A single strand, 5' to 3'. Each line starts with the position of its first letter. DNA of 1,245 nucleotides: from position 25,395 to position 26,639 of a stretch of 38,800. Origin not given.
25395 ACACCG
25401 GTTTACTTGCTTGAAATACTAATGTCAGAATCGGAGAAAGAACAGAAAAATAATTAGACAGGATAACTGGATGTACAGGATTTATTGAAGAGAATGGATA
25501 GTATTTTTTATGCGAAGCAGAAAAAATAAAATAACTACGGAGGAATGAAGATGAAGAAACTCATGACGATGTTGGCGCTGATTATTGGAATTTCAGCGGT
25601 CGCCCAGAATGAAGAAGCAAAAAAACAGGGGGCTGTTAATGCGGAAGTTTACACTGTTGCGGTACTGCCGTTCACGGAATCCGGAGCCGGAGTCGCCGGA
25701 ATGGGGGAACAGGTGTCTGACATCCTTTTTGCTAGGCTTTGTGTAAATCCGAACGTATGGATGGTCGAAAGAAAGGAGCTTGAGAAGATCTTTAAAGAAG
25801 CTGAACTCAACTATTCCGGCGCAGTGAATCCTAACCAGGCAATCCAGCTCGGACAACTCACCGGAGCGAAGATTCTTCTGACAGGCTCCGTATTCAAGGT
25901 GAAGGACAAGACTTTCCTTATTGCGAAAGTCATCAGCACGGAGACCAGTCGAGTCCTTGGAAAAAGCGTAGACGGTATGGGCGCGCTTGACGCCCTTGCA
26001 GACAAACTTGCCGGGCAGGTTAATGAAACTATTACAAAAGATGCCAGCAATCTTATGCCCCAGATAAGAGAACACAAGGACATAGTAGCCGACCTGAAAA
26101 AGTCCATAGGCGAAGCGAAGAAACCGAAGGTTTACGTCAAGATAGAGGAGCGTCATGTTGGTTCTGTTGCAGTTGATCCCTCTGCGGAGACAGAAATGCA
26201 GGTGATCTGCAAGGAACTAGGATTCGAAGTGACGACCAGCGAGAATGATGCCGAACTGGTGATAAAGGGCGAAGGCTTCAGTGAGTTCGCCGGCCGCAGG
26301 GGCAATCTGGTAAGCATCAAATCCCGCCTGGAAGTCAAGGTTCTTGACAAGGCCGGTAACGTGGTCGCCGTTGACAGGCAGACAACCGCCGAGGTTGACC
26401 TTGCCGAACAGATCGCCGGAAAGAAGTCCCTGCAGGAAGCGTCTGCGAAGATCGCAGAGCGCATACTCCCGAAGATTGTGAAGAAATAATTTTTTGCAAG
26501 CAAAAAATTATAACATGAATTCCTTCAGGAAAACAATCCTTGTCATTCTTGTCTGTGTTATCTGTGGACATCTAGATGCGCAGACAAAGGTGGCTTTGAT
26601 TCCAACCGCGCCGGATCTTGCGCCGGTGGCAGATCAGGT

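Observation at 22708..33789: ECF sigma / putative anti-sigma pair heading an 11-kb block of five exported proteins of unknown function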

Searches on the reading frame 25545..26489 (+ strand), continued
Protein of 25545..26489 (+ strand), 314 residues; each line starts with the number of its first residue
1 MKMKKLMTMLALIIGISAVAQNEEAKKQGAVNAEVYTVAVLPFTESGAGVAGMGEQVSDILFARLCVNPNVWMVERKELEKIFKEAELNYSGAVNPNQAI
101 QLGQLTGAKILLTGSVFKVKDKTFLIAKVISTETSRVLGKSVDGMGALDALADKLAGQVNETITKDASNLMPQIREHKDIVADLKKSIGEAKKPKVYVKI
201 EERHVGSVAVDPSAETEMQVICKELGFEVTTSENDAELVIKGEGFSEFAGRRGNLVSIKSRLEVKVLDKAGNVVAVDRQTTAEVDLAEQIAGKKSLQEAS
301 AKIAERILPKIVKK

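Call 106: find_related_loci(query=A8, collection=genome_contigs, flank=6000)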
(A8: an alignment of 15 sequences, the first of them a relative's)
Query A8 (332 aa) in genome_contigs; peptide patterns used: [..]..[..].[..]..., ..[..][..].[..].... (x = any residue, [..] = any of these).
522 stretches matched a pattern; 457 encode a relative of the query (tblastn E <= 1e-3); the best 80 are kept; 80 distinct loci.
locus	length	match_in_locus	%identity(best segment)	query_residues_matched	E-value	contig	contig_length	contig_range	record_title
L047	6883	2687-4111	100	1-332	0e+0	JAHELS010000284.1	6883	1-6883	MAG: Rhodopirellula sp. isolate Ww632 NODE_43292_length_6883_cov_4.650991, whole genome shotgun sequence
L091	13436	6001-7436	75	1-318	2e-154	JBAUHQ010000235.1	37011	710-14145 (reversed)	MAG: Pirellulaceae bacterium isolate MFD03264_ilm_asm_bin17 k127_7267, whole genome shotgun sequence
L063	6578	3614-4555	65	1-317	5e-129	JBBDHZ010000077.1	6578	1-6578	MAG: Candidatus Paceibacterota bacterium isolate LejiaA_56_15 Lejia_A_15725_length_6578_cov_7, whole genome shotgun sequ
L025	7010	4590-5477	65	22-318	6e-128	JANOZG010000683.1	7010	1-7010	MAG: Planctomycetota bacterium isolate VAR_79_metabat_506 VAR_79_k141_5036640, whole genome shotgun sequence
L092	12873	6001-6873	67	28-318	4e-128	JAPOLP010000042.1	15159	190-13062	MAG: Planctomycetota bacterium isolate bin120 k141_104828_length_15159_cov_13.9810, whole genome shotgun sequence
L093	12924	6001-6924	63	7-317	3e-126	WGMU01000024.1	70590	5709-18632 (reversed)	MAG: bacterium isolate RI_301 c_000000150814, whole genome shotgun sequence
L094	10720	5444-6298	68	33-318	2e-125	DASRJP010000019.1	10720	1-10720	MAG TPA_asm: Pirellulaceae bacterium isolate SMAG_U10139 k141_1136316, whole genome shotgun sequence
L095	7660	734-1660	63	14-322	2e-125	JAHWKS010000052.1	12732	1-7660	MAG: Planctomycetota bacterium isolate 0813_bin24 NODE_1862_length_12732_cov_5.663485, whole genome shotgun sequence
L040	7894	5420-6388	59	1-328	2e-125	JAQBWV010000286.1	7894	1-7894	MAG: Planctomycetota bacterium isolate casp150-mb.251 NODE_22902_length_7894_cov_0.081847, whole genome shotgun sequence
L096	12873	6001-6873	65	27-317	1e-124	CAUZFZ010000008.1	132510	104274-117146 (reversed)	MAG: Planctomycetota bacterium isolate CB21_323.46 genome assembly, contig: Ga0302123_10000016, whole genome shotgun seq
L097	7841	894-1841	60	1-320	9e-124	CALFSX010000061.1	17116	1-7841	MAG TPA_asm: uncultured Planctomycetaceae bacterium isolate ERR2206764_bin.127_CONCOCT_v1.1_MAG genome assembly, contig:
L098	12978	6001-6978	58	1-328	1e-123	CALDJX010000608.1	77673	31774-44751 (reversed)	MAG TPA_asm: uncultured Planctomyces sp. isolate ERR2206765_bin.70_CONCOCT_v1.1_MAG genome assembly, contig: ERZ887991.8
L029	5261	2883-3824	59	1-316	1e-123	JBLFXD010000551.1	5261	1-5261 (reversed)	MAG: Planctomycetaceae bacterium isolate 3300053785_11 Ga0535658_0052081, whole genome shotgun sequence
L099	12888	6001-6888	63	22-318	4e-122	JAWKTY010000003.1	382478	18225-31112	MAG: Planctomycetaceae bacterium isolate ABC1.170 ABC1.170.fa-3, whole genome shotgun sequence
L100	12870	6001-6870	65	27-316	7e-121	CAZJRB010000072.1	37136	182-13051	MAG TPA_asm: uncultured Planctomycetaceae bacterium isolate binchicken_co334_128 genome assembly, contig: NODE_1783_leng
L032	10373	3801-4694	59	20-317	9e-111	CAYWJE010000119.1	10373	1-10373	MAG TPA_asm: uncultured Verrucomicrobiota bacterium isolate binchicken_co139_732 genome assembly, contig: NODE_14696_len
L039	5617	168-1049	60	32-326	2e-108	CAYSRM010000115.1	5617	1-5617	MAG TPA_asm: uncultured Victivallales bacterium isolate SRP332253_co1_72 genome assembly, contig: NODE_22953_length_5617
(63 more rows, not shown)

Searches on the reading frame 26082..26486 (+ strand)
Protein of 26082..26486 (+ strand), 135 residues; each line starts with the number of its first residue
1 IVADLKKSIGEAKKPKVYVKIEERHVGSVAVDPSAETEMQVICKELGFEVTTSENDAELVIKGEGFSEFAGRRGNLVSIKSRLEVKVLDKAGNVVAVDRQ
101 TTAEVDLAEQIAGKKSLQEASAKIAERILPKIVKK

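Call 101: search_protein_families(library=pfam, proteins=[window:26082-26486:+], max_evalue=10)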
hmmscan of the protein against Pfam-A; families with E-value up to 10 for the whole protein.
seq(135 aa): 2 families
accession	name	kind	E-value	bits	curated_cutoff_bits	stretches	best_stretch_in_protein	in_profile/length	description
PF00530.23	SRCR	-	0.063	14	26.1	1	19-54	13-47/100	Scavenger receptor cysteine-rich domain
PF12245.14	Big_3_2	-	0.098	13.3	23.3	1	82-101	98-117/122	Bacterial Ig-like domain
